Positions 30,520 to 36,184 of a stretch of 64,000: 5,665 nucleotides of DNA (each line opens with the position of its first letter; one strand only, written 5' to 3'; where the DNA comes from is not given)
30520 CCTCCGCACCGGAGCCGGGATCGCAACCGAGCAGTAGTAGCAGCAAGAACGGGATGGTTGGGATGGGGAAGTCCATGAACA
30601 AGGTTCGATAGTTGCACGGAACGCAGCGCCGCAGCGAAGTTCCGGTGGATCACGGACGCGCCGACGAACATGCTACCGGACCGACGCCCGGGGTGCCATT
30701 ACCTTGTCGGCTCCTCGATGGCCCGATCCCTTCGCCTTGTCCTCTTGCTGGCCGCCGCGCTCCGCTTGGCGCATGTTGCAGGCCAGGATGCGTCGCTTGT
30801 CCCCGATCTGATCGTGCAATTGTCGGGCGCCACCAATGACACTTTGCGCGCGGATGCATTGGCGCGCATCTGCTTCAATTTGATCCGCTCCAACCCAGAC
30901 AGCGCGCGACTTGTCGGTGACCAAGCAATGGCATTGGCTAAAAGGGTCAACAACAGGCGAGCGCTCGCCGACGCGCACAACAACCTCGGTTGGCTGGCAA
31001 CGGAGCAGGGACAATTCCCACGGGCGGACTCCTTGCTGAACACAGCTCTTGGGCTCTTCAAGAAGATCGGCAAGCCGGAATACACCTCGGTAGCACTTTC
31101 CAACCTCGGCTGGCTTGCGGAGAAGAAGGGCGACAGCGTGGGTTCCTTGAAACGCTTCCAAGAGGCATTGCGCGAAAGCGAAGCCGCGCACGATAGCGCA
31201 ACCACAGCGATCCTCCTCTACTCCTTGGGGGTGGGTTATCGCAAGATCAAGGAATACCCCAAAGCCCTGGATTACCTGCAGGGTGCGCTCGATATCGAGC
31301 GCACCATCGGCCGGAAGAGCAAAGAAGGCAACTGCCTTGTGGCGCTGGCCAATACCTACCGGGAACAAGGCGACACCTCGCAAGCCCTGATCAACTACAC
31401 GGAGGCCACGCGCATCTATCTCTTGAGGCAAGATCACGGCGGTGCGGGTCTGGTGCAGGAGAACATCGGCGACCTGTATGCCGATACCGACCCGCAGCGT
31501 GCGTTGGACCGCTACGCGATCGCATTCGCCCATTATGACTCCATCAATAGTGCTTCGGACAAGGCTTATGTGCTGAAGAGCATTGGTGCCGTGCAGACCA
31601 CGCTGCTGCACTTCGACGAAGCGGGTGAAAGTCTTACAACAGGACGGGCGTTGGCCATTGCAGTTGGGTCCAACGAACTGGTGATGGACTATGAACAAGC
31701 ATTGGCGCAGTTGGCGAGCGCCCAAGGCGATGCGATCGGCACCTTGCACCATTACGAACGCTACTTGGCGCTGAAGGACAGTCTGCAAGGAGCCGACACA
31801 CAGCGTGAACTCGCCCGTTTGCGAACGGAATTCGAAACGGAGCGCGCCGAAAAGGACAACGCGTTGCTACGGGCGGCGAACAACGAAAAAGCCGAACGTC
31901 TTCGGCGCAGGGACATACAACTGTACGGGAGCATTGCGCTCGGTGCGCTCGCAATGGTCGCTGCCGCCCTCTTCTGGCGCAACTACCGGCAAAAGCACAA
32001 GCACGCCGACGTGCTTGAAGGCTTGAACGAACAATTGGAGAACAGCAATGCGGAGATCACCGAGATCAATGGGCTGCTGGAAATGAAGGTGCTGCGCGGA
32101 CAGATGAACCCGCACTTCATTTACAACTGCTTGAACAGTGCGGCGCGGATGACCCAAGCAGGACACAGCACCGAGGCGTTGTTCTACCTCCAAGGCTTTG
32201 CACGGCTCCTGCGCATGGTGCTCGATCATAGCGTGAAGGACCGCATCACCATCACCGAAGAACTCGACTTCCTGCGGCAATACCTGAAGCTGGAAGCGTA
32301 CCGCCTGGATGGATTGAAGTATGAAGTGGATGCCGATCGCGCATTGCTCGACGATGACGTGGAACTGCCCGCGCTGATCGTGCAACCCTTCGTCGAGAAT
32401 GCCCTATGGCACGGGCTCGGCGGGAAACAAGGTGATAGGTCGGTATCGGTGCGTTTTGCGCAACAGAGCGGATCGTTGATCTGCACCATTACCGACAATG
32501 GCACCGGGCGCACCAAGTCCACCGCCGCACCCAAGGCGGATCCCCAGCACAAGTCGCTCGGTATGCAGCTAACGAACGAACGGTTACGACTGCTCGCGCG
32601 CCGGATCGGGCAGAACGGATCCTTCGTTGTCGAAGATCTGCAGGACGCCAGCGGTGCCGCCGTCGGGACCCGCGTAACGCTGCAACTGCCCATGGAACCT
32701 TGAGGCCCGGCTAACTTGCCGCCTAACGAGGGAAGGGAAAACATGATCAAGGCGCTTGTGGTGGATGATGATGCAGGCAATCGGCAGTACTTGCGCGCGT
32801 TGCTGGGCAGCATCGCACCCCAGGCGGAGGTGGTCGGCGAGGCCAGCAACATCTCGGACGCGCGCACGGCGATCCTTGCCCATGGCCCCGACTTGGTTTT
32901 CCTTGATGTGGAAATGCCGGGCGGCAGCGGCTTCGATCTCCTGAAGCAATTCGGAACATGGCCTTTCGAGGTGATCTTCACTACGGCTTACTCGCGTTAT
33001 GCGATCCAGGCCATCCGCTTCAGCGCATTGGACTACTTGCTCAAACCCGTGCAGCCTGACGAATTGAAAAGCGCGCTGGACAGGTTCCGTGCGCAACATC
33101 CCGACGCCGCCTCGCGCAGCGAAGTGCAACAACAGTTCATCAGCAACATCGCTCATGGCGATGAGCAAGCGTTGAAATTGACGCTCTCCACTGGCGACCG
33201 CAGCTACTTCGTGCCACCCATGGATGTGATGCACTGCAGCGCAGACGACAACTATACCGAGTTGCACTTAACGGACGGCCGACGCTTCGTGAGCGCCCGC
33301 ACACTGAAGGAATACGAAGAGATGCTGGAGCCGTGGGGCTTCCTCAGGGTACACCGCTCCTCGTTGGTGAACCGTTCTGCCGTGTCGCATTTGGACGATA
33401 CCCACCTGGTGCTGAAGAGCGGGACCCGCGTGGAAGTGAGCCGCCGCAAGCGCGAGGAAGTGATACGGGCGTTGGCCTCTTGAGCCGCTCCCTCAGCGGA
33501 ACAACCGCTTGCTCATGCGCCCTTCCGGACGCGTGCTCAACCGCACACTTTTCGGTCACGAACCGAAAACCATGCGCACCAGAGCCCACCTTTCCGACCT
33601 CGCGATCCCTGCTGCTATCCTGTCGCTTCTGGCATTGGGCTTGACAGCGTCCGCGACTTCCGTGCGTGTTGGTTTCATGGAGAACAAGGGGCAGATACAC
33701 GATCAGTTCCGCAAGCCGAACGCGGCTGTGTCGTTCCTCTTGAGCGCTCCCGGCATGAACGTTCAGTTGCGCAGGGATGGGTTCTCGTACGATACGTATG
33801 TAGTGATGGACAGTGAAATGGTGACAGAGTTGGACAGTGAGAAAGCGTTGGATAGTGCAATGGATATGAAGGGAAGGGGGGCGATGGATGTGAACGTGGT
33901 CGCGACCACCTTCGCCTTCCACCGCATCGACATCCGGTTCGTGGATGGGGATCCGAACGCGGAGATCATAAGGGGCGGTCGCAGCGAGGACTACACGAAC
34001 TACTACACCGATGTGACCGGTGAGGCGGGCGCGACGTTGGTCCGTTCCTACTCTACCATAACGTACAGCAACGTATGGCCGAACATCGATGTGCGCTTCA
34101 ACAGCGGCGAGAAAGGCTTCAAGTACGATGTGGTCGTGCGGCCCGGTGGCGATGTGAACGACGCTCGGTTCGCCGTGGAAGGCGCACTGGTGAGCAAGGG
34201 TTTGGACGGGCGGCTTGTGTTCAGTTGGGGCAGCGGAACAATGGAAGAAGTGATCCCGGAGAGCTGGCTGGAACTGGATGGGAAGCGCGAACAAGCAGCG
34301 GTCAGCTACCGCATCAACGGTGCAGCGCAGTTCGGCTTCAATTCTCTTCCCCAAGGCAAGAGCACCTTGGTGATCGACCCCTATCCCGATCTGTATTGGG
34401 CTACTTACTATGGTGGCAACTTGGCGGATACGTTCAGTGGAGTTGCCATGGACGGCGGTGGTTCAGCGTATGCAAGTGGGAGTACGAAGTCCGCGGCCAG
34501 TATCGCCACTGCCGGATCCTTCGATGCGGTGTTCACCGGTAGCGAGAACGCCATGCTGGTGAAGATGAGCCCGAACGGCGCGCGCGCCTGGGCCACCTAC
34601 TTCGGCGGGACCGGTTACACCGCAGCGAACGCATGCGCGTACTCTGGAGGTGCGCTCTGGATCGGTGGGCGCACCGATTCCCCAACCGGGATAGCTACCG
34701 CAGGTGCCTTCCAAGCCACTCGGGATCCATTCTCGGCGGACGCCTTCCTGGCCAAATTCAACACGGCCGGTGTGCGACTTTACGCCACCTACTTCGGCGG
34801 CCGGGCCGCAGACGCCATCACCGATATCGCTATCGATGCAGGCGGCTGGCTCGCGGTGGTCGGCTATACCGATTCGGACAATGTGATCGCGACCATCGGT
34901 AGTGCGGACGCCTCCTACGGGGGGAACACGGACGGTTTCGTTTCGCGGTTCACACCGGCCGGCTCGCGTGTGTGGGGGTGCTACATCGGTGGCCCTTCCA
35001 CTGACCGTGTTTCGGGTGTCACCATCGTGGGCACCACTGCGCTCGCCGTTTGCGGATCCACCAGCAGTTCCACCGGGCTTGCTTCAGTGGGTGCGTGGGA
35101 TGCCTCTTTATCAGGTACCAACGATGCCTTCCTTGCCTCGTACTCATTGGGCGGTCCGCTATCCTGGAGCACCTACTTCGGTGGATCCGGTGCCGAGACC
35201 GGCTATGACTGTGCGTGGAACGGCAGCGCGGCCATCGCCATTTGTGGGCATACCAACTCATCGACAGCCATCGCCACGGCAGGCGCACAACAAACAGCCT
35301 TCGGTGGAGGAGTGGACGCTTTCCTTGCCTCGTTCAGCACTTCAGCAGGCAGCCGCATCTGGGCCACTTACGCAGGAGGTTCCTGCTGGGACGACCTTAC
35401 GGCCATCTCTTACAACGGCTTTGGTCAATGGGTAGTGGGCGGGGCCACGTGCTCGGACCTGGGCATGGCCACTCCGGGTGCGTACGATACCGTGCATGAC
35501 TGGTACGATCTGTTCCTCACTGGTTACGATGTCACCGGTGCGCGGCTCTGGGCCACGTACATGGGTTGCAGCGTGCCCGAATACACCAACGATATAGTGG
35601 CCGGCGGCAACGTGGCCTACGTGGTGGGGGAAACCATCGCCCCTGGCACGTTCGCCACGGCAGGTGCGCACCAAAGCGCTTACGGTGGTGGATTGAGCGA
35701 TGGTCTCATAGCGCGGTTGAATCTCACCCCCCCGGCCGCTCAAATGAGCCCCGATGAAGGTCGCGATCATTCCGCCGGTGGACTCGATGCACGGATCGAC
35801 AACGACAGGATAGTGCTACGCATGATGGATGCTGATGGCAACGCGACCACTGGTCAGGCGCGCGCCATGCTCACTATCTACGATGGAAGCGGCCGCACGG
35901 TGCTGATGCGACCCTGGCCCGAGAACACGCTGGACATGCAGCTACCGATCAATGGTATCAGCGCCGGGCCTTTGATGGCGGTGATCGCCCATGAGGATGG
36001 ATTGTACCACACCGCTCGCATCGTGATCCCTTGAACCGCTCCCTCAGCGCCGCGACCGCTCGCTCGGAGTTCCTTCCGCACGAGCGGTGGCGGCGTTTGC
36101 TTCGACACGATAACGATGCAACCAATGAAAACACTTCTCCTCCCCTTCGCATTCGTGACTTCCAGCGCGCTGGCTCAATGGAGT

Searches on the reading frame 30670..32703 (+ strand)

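Call 19: search_protein_families(library=pfam, proteins=[window:30670-32703:+], max_evalue=0.001)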
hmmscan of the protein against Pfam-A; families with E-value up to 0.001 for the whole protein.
window:30670-32703:+ (677 aa): 11 families
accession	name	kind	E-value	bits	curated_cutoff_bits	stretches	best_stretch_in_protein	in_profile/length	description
PF13424.12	TPR_12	-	4.2e-26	91.4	30.1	3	179-250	2-75/77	Tetratricopeptide repeat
PF06580.19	His_kinase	-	8.6e-20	71.2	25.2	1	471-547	2-78/81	Histidine kinase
PF07719.23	TPR_2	-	3.1e-14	52.3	27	0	181-210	2-31/34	Tetratricopeptide repeat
PF00515.34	TPR_1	-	1.5e-12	47.2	27.8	0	181-210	2-31/34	Tetratricopeptide repeat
PF13176.12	TPR_7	-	8.5e-09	35.3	27.9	0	183-213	2-32/36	Tetratricopeptide repeat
PF14938.12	SNAP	-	3.8e-08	33.6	25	1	150-321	10-177/282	Soluble NSF attachment protein, SNAP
PF13374.12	TPR_10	-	1.4e-07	31.7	27.5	0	180-215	2-38/42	Tetratricopeptide repeat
PF13181.12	TPR_8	-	2.2e-05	24.7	25.7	0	223-249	4-30/34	Tetratricopeptide repeat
PF13431.12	TPR_17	-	8.1e-05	23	24.4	0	100-119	13-32/34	Tetratricopeptide repeat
PF14853.12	Fis1_TPR_C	-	9e-05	23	25.3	1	183-211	4-32/53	Fis1 C-terminal tetratricopeptide repeat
PF02518.31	HATPase_c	-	0.00012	22.9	26.4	1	566-676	5-110/111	Histidine kinase-, DNA gyrase B-, and HSP90-like ATPase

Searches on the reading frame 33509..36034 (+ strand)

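Call 19: search_protein_families(library=pfam, proteins=[window:33509-36034:+], max_evalue=0.001)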
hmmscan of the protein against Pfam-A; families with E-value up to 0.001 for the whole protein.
window:33509-36034:+ (841 aa): 1 family
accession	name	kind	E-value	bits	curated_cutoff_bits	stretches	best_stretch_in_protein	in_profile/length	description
PF25778.1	DUF7948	-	2.1e-41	142.7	27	1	56-291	1-213/214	Domain of unknown function (DUF7948)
